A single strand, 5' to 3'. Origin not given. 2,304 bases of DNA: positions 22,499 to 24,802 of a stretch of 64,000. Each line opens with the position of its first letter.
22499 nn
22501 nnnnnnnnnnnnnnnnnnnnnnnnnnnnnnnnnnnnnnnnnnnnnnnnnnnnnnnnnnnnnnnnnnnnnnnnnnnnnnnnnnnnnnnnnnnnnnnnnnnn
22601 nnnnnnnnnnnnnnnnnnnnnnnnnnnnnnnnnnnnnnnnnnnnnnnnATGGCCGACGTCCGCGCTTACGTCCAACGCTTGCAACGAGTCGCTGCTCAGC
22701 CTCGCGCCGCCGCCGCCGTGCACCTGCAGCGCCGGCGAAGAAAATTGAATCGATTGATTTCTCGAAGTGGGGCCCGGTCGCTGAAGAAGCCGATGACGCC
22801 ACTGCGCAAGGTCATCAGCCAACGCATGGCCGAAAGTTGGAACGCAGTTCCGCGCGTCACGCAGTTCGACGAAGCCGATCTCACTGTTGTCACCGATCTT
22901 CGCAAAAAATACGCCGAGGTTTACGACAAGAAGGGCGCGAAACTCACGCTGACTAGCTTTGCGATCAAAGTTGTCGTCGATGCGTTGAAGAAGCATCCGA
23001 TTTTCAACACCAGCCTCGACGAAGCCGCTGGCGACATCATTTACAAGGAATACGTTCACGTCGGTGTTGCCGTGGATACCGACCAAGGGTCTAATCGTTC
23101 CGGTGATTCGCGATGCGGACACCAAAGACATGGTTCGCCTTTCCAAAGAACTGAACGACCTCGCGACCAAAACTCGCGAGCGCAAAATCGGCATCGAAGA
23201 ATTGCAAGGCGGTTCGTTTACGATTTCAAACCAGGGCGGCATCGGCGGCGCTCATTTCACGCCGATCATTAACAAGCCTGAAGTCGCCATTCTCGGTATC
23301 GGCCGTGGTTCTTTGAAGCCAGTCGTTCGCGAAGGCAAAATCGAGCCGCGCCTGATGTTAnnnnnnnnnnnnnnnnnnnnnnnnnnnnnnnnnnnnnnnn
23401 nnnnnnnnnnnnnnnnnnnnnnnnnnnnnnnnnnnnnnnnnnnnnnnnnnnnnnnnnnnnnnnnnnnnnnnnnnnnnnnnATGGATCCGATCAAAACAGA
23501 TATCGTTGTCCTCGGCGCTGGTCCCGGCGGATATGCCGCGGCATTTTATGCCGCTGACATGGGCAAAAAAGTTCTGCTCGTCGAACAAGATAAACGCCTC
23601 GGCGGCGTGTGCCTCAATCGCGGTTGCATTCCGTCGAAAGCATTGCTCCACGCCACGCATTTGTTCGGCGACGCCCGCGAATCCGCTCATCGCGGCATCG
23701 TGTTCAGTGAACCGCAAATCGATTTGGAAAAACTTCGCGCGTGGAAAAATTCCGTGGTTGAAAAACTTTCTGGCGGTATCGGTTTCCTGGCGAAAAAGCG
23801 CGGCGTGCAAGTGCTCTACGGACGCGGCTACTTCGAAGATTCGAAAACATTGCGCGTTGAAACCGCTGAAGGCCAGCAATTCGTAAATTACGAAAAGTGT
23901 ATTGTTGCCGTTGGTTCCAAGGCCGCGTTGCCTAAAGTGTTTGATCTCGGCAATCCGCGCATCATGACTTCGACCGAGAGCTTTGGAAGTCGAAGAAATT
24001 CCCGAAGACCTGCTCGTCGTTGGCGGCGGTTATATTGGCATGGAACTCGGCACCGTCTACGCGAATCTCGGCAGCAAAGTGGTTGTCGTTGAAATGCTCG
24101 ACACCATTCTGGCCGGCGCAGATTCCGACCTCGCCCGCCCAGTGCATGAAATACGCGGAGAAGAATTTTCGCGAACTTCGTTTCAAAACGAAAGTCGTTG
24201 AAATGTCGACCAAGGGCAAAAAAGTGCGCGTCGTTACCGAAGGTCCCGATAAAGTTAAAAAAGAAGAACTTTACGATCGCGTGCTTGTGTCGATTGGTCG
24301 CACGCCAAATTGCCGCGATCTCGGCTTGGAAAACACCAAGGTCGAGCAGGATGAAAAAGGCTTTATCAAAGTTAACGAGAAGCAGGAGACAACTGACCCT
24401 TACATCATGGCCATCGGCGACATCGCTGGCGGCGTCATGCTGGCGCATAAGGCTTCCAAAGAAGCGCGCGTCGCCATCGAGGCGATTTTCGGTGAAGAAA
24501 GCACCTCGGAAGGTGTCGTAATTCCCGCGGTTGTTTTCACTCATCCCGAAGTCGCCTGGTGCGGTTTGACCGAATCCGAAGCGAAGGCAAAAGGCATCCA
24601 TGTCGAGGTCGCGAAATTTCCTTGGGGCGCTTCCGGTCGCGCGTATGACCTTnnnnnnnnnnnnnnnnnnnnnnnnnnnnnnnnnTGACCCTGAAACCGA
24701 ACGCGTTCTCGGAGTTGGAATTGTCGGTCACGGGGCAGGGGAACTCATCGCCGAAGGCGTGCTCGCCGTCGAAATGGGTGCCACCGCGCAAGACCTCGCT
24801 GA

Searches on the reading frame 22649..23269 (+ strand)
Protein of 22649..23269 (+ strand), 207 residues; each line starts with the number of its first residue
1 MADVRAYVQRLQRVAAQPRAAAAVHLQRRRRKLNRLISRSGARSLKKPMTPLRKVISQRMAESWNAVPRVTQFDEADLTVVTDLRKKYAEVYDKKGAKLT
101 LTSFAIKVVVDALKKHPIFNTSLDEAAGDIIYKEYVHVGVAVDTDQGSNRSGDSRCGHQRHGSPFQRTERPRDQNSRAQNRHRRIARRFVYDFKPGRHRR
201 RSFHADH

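Call 86: search_protein_families(library=pfam, proteins=[window:22649-23269:+], max_evalue=0.001)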
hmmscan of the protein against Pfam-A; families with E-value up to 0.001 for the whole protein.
window:22649-23269:+ (207 aa): 1 family
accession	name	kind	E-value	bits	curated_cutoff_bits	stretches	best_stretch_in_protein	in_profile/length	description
PF00198.28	2-oxoacid_dh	-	2.7e-29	102.7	23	1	46-147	6-107/232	2-oxoacid dehydrogenases acyltransferase (catalytic domain)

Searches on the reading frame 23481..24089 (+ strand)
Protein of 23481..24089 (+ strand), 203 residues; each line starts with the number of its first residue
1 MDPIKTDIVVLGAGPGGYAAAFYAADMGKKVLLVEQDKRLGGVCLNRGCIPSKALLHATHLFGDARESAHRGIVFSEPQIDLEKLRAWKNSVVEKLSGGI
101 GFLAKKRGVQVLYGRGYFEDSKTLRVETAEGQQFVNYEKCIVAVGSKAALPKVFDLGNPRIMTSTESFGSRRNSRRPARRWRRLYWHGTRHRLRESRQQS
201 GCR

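Call 86: search_protein_families(library=pfam, proteins=[window:23481-24089:+], max_evalue=0.001)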
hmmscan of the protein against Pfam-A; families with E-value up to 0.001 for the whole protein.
window:23481-24089:+ (203 aa): 8 families
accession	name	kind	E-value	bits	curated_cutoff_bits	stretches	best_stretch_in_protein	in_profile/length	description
PF07992.20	Pyr_redox_2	-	3.1e-22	79.8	26.1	1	7-156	2-119/291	Pyridine nucleotide-disulphide oxidoreductase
PF12831.13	FAD_oxidored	-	1.7e-11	44.5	27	1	7-54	1-48/416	FAD dependent oxidoreductase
PF01134.28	GIDA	-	2.2e-07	30.7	22.1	1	7-62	1-53/391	Glucose inhibited division protein A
PF13450.12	NAD_binding_8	-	3.3e-07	30.9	21.9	1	10-46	1-37/68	NAD(P)-binding Rossmann-like domain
PF03486.20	HI0933_like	-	2.7e-06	27.4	50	1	7-41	2-36/244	HI0933-like protein Rossmann domain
PF00890.30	FAD_binding_2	-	5.1e-06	26.4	20.4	1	7-42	1-36/414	FAD binding domain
PF01266.30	DAO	-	2.9e-05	24.2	27.9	0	7-42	1-37/353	FAD dependent oxidoreductase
PF01946.23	Thi4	-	5e-05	23.1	26.2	1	4-48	16-61/235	Thi4 family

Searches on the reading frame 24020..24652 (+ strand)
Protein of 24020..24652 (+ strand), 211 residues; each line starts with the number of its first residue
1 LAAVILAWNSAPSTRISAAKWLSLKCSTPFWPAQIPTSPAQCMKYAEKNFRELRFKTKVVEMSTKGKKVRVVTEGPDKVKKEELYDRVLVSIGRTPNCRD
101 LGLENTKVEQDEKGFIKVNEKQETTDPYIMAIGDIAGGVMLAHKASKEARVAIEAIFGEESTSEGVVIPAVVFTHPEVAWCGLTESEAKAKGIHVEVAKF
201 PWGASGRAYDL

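Call 86: search_protein_families(library=pfam, proteins=[window:24020-24652:+], max_evalue=0.001)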
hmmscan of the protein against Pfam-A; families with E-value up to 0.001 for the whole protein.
window:24020-24652:+ (211 aa): 2 families
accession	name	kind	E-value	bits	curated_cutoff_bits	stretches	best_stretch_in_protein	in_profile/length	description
PF07992.20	Pyr_redox_2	-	1.4e-18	67.8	26.1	1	42-149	185-291/291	Pyridine nucleotide-disulphide oxidoreductase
PF02852.28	Pyr_redox_dim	-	5.8e-13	49.4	25.3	1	168-208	1-41/110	Pyridine nucleotide-disulphide oxidoreductase, dimerisation domain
